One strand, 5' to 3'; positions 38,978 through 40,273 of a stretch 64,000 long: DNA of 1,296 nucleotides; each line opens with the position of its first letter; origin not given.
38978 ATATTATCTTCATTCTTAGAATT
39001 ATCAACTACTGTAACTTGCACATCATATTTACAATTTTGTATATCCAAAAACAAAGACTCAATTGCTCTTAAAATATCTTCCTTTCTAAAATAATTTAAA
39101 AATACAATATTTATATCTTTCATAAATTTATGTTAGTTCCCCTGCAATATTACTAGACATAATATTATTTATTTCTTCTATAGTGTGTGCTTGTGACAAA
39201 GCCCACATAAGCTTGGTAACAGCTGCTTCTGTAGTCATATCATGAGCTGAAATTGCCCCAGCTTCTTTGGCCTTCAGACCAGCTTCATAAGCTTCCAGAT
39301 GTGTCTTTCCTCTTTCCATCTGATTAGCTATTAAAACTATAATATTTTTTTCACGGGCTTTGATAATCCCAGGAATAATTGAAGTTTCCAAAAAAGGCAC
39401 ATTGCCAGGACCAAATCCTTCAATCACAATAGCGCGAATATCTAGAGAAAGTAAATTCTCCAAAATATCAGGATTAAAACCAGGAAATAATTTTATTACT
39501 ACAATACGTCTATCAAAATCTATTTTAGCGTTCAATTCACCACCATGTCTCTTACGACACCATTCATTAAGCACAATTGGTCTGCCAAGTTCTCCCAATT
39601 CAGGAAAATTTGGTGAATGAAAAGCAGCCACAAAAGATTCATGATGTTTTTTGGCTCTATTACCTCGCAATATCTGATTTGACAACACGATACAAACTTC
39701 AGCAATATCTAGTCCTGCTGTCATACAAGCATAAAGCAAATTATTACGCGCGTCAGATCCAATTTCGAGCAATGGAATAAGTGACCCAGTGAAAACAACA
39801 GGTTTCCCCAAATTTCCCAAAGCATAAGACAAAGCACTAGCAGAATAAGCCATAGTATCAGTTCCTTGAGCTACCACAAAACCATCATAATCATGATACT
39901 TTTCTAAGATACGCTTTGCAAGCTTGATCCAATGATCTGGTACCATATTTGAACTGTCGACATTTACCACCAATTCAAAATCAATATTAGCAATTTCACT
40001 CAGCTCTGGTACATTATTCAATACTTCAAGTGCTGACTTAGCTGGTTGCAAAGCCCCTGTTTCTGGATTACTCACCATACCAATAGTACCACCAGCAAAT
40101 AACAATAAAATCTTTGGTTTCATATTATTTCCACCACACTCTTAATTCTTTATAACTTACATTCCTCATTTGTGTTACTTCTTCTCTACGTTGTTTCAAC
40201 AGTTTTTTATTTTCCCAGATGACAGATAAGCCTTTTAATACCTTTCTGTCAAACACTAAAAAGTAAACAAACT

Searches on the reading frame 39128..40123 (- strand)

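Call 71: search_protein_families(library=pfam, proteins=[window:39128-40123:-], max_evalue=0.001)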
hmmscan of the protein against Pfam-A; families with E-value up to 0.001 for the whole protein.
window:39128-40123:- (331 aa): 2 families
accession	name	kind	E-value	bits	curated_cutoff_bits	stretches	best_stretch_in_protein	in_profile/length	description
PF00710.25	Asparaginase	-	1e-60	205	22.5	1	4-182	1-184/193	Asparaginase, N-terminal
PF17763.6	Asparaginase_C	-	2.7e-31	108.3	34.6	1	206-322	1-114/114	Glutaminase/Asparaginase C-terminal domain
